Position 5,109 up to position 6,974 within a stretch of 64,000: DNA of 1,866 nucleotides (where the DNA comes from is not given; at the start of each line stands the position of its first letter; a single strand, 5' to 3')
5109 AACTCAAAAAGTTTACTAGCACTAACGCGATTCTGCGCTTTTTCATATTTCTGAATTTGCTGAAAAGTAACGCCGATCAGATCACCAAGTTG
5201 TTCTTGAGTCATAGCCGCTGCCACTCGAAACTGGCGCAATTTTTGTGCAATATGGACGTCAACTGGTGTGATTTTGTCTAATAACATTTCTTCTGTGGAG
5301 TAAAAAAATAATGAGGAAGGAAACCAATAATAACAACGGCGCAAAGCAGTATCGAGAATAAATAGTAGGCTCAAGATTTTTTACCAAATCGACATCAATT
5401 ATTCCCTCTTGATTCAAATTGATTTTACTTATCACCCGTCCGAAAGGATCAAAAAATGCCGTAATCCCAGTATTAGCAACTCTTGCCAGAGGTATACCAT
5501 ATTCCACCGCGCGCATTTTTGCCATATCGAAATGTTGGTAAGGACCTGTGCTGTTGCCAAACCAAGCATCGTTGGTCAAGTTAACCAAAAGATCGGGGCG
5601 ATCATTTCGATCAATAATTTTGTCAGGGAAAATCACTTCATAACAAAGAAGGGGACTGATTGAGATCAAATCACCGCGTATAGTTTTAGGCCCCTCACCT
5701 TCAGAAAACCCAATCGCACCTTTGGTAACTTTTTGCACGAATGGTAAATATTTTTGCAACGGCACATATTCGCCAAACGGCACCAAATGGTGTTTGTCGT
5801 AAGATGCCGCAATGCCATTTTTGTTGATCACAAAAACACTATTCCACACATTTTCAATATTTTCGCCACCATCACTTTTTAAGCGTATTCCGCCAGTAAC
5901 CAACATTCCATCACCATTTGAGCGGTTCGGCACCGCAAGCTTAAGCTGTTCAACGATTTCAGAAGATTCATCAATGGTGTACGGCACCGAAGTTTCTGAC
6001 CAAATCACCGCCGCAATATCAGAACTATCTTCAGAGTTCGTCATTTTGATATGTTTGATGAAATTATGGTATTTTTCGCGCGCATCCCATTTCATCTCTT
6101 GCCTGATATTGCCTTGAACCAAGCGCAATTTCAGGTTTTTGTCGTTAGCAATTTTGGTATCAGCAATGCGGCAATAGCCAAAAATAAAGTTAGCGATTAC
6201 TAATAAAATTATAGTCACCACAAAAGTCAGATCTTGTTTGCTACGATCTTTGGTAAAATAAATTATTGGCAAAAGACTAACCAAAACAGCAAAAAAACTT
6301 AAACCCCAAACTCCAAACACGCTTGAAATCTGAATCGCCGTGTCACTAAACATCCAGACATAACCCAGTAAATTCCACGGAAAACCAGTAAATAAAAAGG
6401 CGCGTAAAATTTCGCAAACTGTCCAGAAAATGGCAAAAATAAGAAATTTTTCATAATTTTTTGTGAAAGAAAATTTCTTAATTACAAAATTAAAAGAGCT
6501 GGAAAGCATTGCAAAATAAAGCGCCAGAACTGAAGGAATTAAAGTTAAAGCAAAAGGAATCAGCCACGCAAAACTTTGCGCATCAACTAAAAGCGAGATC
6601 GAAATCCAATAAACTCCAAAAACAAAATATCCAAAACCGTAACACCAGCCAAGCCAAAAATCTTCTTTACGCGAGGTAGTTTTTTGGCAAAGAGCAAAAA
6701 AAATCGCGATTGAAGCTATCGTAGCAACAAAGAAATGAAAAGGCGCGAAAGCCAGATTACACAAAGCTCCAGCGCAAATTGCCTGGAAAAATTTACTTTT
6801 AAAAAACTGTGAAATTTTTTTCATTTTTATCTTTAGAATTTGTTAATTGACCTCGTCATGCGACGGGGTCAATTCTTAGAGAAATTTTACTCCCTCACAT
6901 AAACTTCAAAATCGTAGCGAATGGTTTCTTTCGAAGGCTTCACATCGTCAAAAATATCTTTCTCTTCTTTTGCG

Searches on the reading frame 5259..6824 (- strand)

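Call 58: search_protein_families(library=pfam, proteins=[window:5259-6824:-], max_evalue=0.00001)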
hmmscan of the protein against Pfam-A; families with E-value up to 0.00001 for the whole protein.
window:5259-6824:- (521 aa): 2 families
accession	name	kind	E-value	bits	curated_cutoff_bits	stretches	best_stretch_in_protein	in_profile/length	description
PF20154.4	LNT_N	-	3.1e-31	109.1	27.1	1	18-184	1-158/159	Apolipoprotein N-acyltransferase N-terminal domain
PF00795.27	CN_hydrolase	-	7.6e-26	91.4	23.2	1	233-481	2-247/256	Carbon-nitrogen hydrolase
